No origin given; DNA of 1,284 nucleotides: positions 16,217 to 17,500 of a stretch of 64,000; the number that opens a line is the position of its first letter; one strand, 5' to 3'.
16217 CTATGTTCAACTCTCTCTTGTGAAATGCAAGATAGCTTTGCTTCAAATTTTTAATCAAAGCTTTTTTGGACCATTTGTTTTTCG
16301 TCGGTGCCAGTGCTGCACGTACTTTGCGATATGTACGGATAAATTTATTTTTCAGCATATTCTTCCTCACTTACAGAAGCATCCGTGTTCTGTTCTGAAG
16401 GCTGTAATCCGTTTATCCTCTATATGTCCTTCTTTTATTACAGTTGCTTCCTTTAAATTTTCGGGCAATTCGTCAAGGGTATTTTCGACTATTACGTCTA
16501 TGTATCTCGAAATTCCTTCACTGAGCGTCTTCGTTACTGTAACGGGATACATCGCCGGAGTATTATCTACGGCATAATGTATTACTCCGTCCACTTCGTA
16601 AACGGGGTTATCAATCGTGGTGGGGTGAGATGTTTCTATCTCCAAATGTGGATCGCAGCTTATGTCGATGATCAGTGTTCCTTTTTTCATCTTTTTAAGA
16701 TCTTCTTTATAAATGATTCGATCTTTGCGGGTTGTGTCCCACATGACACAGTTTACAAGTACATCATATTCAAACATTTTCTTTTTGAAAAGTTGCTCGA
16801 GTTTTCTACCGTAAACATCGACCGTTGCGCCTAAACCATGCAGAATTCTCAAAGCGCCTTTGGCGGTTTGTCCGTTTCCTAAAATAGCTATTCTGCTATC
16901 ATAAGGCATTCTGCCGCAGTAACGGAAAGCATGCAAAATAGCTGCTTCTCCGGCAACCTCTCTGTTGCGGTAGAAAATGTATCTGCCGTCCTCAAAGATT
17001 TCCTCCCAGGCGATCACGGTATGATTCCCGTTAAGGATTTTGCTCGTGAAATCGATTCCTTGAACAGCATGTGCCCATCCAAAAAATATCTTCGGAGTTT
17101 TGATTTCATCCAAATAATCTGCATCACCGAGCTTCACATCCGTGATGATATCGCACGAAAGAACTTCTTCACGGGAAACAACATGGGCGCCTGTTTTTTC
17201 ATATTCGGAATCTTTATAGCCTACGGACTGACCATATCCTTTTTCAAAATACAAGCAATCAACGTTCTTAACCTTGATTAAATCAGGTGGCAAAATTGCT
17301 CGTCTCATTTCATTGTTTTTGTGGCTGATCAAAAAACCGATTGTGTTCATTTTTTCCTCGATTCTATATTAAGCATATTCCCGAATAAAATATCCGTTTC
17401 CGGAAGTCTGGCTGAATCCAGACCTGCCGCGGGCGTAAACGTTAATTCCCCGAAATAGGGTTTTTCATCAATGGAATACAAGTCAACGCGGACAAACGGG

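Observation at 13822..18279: Two TupA-like ATP-grasp amidoligases bracketing an opine-synthase-like dehydrogenase inside a glycan locus: predicted amino-acid- or opine-amidated uronic-acid polysaccharide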

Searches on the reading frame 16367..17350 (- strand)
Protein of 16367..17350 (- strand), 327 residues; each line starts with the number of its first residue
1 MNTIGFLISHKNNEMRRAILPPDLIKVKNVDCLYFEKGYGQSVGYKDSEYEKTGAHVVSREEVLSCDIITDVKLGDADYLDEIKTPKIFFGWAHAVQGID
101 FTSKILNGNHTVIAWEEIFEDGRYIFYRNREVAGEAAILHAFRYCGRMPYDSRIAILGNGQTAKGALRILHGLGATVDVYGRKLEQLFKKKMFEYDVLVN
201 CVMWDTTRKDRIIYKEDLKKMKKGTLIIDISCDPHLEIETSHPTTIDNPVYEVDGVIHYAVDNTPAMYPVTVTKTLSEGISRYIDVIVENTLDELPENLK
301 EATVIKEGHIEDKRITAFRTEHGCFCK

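Call 4: search_protein_families(library=pfam, proteins=[window:16367-17350:-], max_evalue=0.01)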
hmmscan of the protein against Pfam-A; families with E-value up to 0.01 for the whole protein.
window:16367-17350:- (327 aa): 4 families
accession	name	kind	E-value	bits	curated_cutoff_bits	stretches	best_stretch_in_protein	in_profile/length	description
PF01262.27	AlaDh_PNT_C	-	4.3e-24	85.6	23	1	185-311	83-212/214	Alanine dehydrogenase/PNT, C-terminal domain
PF05222.21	AlaDh_PNT_N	-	1.4e-12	48.5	30.4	1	11-120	7-119/136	Alanine dehydrogenase/PNT, N-terminal domain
PF02826.25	2-Hacid_dh_C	-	7e-05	22.7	25.1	1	143-231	28-127/178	D-isomer specific 2-hydroxyacid dehydrogenase, NAD binding domain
PF01488.26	Shikimate_DH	-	0.0044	17.5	24.3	0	151-254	12-133/138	Shikimate / quinate 5-dehydrogenase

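Call 5: search_protein_families(library=ncbifam, proteins=[window:16367-17350:-], max_evalue=0.01)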
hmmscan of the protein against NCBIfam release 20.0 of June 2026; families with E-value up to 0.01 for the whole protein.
window:16367-17350:- (327 aa): 7 families
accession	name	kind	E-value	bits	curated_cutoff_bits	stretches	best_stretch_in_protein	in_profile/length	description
TIGR00518.1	alaDH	equivalog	5.7e-28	97.9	391.85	1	4-310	3-349/370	alanine dehydrogenase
NF006942.0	PRK09424.1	equivalog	5e-12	45.3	383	2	4-117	3-117/510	Re/Si-specific NAD(P)(+) transhydrogenase subunit alpha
TIGR00561.1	pntA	equivalog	1.1e-08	34.2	444.4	1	10-118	8-117/511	Re/Si-specific NAD(P)(+) transhydrogenase subunit alpha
NF006162.0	PRK08306.1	equivalog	1.7e-06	27.6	261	1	135-234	138-246/297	dipicolinate synthase subunit DpsA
TIGR02853.1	spore_dpaA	equivalog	1.7e-05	24.2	319.65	1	134-234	134-243/287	dipicolinic acid synthetase subunit A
NF000371.1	vanH_Agroup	exception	0.00039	19.7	700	1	146-237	141-236/322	VanH-A/VanH-Pt family D-lactate dehydrogenase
NF004008.0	PRK05476.3-1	equivalog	0.00048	19.3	440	1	153-241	154-243/326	adenosylhomocysteinase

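Call 6: search_solved_structures(query=window:16367-17350:-, max_evalue=0.01, show_alignments=2)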
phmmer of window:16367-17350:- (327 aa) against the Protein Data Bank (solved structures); distinct sequences matched with E-value up to 0.01: 17.
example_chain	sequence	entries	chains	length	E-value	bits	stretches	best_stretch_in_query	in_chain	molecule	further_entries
2eez_A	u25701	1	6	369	7.5e-25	91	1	14-302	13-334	Alanine dehydrogenase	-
8hyh_A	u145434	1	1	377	2.1e-21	79.6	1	9-279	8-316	Alanine dehydrogenase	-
1pjb_A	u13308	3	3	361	4.8e-21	78.4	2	190-290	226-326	L-ALANINE DEHYDROGENASE | PROTEIN (L-ALANINE DEHYDROGENASE)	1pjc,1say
9unz_A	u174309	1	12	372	1e-19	74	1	5-278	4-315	Alanine dehydrogenase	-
8hye_A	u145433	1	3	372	1.2e-19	73.8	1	5-278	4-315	Alanine dehydrogenase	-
2voe_A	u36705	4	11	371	2.5e-17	66.2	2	195-284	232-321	ALANINE DEHYDROGENASE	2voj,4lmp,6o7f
2vhw_A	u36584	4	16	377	2.7e-17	66.1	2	195-284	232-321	ALANINE DEHYDROGENASE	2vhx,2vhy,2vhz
2vhv_A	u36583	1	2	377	1.3e-16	63.8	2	4-187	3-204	ALANINE DEHYDROGENASE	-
9vae_A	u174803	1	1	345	9.1e-14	54.5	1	27-292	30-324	alanine dehydrogenase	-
9wns_A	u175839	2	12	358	1.1e-13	54.3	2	27-186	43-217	alanine dehydrogenase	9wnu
6que_A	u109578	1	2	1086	3.9e-09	39.3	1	12-159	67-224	Nicotinamide nucleotide transhydrogenase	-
6qti_A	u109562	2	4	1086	3.9e-09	39.3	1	12-159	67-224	Nicotinamide nucleotide transhydrogenase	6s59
9hjx_C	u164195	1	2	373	9.9e-07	31.4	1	14-148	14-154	proton-translocating NAD(P)(+) transhydrogenase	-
4izh_A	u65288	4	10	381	1.1e-06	31.3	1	14-148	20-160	NAD/NADP transhydrogenase alpha subunit 1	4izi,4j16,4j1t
4o9u_E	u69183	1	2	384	1.1e-06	31.2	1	14-148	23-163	NAD/NADP transhydrogenase alpha subunit 1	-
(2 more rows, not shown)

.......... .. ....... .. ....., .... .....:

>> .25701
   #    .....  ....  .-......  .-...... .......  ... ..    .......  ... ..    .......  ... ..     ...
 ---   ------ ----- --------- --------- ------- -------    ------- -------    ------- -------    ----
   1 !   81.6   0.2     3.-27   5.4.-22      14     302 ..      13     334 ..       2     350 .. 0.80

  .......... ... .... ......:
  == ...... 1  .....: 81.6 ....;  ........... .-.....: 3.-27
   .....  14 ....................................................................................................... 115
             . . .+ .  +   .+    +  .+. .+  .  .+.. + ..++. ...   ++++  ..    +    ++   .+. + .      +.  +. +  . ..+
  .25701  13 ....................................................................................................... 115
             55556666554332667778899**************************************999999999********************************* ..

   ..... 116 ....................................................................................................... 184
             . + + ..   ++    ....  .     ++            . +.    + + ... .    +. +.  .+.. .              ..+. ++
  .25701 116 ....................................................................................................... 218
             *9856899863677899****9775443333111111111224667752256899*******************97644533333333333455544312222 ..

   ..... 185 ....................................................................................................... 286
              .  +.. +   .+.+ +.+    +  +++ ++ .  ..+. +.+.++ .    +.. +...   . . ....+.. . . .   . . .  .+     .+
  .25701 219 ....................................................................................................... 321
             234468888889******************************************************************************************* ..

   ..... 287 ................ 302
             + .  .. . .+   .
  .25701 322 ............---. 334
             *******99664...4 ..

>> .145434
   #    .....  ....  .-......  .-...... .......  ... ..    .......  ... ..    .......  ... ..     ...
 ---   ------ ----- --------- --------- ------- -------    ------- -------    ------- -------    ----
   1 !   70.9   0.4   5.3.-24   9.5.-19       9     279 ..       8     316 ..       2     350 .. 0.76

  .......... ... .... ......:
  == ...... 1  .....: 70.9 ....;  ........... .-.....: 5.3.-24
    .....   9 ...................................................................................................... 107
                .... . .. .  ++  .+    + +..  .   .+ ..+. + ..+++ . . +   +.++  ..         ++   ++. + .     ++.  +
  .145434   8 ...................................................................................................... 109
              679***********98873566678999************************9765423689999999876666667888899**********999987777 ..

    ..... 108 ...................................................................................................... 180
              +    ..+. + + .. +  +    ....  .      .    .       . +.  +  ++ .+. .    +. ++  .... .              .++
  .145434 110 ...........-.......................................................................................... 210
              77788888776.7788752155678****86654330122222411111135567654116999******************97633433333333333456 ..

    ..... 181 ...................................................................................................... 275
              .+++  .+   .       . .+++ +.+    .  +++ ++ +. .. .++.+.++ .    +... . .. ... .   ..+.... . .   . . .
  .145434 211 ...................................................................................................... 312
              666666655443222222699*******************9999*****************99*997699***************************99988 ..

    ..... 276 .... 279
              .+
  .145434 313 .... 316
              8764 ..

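Call 10: find_homologous_proteins(query=window:16367-17350:-, max_evalue=0.00001)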
Query window:16367-17350:- (327 aa): 1959 proteins with E <= 0.00001 among 3852 candidates; the best 120 are listed.
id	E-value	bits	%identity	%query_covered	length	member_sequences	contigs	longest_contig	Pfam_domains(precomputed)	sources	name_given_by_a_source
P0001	1.9e-221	752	100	100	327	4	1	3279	PF05222.22,PF01262.28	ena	-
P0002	2.9e-197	672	87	100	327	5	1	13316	PF05222.22,PF01262.28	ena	-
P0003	1.9e-194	663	87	100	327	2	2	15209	PF05222.22,PF01262.28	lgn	-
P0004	5.1e-194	662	85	100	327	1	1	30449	PF05222.22,PF01262.28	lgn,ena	-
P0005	4.3e-193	659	85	100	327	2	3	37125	PF05222.22,PF01262.28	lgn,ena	-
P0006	1.2e-188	644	83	100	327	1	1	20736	PF05222.22,PF01262.28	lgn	-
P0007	3.3e-176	603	78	100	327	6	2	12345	PF05222.22,PF01262.28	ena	-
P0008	5.6e-173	593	77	100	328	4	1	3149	PF05222.22,PF01262.28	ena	-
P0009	7.8e-173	592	77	100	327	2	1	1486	PF05222.22,PF01262.28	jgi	jgi:N5-(carboxyethyl)ornithine synthase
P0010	2.0e-171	588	76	100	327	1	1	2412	PF05222.22,PF02826.26,PF01262.28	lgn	-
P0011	5.9e-171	586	76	100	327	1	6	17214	PF05222.22,PF01262.28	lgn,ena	-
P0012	4.6e-170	583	76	99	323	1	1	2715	PF05222.22,PF02826.26,PF01262.28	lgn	-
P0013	5.5e-170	583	76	100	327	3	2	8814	PF05222.22,PF02826.26,PF01262.28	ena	-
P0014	8.0e-170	582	76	100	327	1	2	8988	PF05222.22,PF02826.26,PF01262.28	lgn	-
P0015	1.1e-169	582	76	100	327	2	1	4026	PF05222.22,PF02826.26,PF01262.28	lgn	-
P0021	7.5e-168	576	73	100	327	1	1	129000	PF05222.22,PF01262.28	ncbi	-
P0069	2.8e-165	567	74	100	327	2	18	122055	PF05222.22,PF01262.28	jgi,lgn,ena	-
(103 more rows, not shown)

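Call 14: find_related_loci(query=window:16367-17350:-, collection=genome_contigs, flank=7000)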
Query window:16367-17350:- (327 aa) in genome_contigs; peptide patterns used: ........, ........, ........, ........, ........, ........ (x = any residue, [..] = any of these).
101 stretches matched a pattern; 37 encode a relative of the query (tblastn E <= 1e-3); 37 distinct loci.
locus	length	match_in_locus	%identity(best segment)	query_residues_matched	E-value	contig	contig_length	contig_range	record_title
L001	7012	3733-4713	75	1-327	3e-173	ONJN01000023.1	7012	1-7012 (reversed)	uncultured Clostridiales bacterium isolate RUG361 genome assembly, contig: k87_2946959, whole genome shotgun sequence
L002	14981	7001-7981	74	1-327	3e-171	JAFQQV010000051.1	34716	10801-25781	MAG: Oscillospiraceae bacterium isolate RGIG2067 Goat_Colon-2__c360078, whole genome shotgun sequence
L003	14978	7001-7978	74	1-326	3e-170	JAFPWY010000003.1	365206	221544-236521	MAG: Fibrobacter sp. isolate RGIG1550 Goat_Abomasum-5__c109231, whole genome shotgun sequence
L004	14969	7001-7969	72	1-323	1e-166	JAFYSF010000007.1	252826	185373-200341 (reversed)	MAG: Paludibacteraceae bacterium isolate RGIG7374 Water_buffalos_Cecum-5__c93780, whole genome shotgun sequence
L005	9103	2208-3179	72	1-327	1e-166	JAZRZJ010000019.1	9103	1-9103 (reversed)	MAG: Oscillospiraceae bacterium isolate T1900044948_TA20190001.MAGScoT_cleanbin_000033 SGB_3509_k141_73540, whole genome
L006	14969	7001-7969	74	1-322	2e-164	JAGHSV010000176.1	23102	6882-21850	MAG: Candidatus Sodaliphilus aphodohippi isolate E3_0 c_000001474597, whole genome shotgun sequence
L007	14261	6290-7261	74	1-327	4e-164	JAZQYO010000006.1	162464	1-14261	MAG: Clostridia bacterium isolate T1900045160_TC20190154.MAGScoT_cleanbin_000007 SGB_5039_k141_2906758, whole genome sho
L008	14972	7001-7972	70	1-327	8e-164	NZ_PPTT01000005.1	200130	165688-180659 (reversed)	Eggerthella sinensis strain DSM 16107 NODE_5, whole genome shotgun sequence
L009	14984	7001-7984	70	1-327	2e-162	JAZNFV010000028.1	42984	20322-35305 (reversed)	MAG: Tidjanibacter sp. isolate T1900044711_TS20190177.MAGScoT_cleanbin_000007 SGB_1833_k141_1750586, whole genome shotgu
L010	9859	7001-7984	69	1-327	4e-160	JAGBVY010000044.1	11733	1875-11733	MAG: Tidjanibacter sp. isolate RGIG9496 Yak_Cecum-5__c225196, whole genome shotgun sequence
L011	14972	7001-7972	69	1-327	7e-157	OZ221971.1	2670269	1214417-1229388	Merdibacter sp. Marseille-QA0792 genome assembly, chromosome: contig00001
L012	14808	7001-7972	67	1-327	9e-155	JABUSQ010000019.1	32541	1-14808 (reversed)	MAG: Oscillospiraceae bacterium isolate MAG17 c_000000000328, whole genome shotgun sequence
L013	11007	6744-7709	65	3-327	1e-149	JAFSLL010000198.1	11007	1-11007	MAG: Oscillospiraceae bacterium isolate RGIG3250 Goat_Reticulum-3__c477133, whole genome shotgun sequence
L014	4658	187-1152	66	3-327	9e-151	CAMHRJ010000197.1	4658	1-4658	MAG: uncultured Clostridia bacterium isolate SRR11784289_bin.46_metaWRAP_v1.3_MAG genome assembly, contig: ERZ12202418.1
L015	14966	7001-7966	62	1-325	2e-141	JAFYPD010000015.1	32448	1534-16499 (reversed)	MAG: Peptococcaceae bacterium isolate RGIG7294 Water_buffalos_Cecum-4__c77614, whole genome shotgun sequence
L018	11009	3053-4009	60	2-323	1e-129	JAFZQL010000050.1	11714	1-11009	MAG: Erysipelotrichaceae bacterium isolate RGIG8004 Water_buffalos_Rumen-1__c268633, whole genome shotgun sequence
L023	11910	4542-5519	43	1-325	1e-93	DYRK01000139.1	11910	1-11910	MAG TPA_asm: Desulfatirhabdium butyrativorans isolate SulCav_GS10_10_47_57 SulCav_GS10_10_9187_length_11910_cov_23_34264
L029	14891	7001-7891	48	1-298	1e-94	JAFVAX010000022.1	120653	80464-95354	MAG: Paludibacteraceae bacterium isolate RGIG5004 Roe_deer_Rumen-5__c68342, whole genome shotgun sequence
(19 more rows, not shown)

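Call 17: find_encoding_contigs(protein=P0069, flank=8000, max_places=6)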
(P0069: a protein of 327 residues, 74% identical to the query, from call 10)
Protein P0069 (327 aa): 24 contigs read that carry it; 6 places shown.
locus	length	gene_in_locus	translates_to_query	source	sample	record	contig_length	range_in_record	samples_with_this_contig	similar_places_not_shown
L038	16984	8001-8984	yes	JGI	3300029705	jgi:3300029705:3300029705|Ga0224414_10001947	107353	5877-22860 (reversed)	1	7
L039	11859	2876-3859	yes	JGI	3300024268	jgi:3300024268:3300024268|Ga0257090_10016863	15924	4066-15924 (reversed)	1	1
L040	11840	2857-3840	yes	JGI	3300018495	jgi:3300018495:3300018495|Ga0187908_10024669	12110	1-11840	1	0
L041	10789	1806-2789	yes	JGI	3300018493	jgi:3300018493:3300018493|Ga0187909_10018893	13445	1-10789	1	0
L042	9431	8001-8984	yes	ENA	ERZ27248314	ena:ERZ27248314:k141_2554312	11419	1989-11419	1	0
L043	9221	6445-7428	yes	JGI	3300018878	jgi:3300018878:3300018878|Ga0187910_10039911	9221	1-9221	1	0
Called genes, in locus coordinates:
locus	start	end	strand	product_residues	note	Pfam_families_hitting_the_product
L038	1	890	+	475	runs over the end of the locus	PF03553:Na_H_antiporter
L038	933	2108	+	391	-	PF01168:Ala_racemase_N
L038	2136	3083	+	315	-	PF00892:EamA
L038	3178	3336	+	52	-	PF00301:Rubredoxin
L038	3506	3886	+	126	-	PF06397:Desulfoferrod_N (weak), PF01880:Desulfoferrodox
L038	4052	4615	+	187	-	PF00578:AhpC-TSA, PF08534:Redoxin, PF02630:SCO1-SenC (faint), PF10417:1-cysPrx_C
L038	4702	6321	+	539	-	PF00890:FAD_binding_2, PF01266:DAO, PF07992:Pyr_redox_2, PF12831:FAD_oxidored, PF13450:NAD_binding_8, PF13738:Pyr_redox_3, PF00070:Pyr_redox, PF13192:Thioredoxin_3, +5 more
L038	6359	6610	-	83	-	PF09189:MoaD_arch (weak)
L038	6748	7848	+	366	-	PF04055:Radical_SAM, PF13186:SPASM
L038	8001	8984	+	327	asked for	PF05222:AlaDh_PNT_N, PF01262:AlaDh_PNT_C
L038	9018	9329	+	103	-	PF05437:AzlD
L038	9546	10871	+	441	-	PF13416:SBP_bac_8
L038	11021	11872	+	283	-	PF00528:BPD_transp_1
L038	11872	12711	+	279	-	PF00528:BPD_transp_1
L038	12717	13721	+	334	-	PF00356:LacI, PF00532:Peripla_BP_1, PF13407:Peripla_BP_4, PF13377:Peripla_BP_3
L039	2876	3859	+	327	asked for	PF05222:AlaDh_PNT_N, PF01262:AlaDh_PNT_C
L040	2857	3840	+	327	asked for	PF05222:AlaDh_PNT_N, PF01262:AlaDh_PNT_C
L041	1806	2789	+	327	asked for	PF05222:AlaDh_PNT_N, PF01262:AlaDh_PNT_C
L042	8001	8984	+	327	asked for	PF05222:AlaDh_PNT_N, PF01262:AlaDh_PNT_C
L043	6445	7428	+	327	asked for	PF05222:AlaDh_PNT_N, PF01262:AlaDh_PNT_C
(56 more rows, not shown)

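Call 18: find_encoding_contigs(protein=window:16367-17350:-, flank=10000, max_places=4)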
Protein window:16367-17350:- (327 aa): 16 contigs read that carry it; 4 places shown.
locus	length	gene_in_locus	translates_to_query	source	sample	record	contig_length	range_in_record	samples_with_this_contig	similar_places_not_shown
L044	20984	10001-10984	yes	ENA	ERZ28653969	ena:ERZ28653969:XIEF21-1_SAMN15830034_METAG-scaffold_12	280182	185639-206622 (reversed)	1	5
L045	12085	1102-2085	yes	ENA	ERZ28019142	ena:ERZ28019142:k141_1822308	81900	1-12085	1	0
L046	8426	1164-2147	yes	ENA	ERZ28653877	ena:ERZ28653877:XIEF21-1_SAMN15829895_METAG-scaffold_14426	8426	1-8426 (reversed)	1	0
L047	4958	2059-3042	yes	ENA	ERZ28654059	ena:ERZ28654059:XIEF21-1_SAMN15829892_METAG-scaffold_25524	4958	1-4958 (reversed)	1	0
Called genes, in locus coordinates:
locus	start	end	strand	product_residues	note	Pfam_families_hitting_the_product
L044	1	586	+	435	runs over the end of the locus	PF01041:DegT_DnrJ_EryC1, PF01212:Beta_elim_lyase, PF00155:Aminotran_1_2 (weak)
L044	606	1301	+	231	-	PF02397:Bac_transf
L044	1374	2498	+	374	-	PF13477:Glyco_trans_4_2, PF00534:Glycos_transf_1, PF13692:Glyco_trans_1_4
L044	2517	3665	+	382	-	PF13439:Glyco_transf_4 (weak), PF00534:Glycos_transf_1, PF13692:Glyco_trans_1_4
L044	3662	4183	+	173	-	PF00132:Hexapep, PF14602:Hexapep_2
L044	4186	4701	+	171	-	PF00132:Hexapep, PF14602:Hexapep_2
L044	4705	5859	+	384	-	PF03071:GNT-I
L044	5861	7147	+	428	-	PF04932:Wzy_C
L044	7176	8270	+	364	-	PF20706:GT4-conflict (faint), PF13439:Glyco_transf_4, PF13579:Glyco_trans_4_4, PF00534:Glycos_transf_1, PF13692:Glyco_trans_1_4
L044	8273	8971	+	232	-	PF00132:Hexapep (weak)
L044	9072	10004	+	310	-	PF14305:ATPgrasp_TupA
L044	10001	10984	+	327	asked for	PF05222:AlaDh_PNT_N, PF01262:AlaDh_PNT_C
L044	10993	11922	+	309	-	PF14305:ATPgrasp_TupA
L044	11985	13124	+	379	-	PF09587:PGA_cap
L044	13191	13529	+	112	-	PF01177:Asp_Glu_race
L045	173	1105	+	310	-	PF14305:ATPgrasp_TupA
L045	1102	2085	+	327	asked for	PF05222:AlaDh_PNT_N, PF01262:AlaDh_PNT_C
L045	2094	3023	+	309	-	PF14305:ATPgrasp_TupA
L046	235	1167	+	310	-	PF14305:ATPgrasp_TupA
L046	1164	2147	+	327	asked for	PF05222:AlaDh_PNT_N, PF01262:AlaDh_PNT_C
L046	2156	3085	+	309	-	PF14305:ATPgrasp_TupA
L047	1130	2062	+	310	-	PF14305:ATPgrasp_TupA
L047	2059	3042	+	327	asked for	PF05222:AlaDh_PNT_N, PF01262:AlaDh_PNT_C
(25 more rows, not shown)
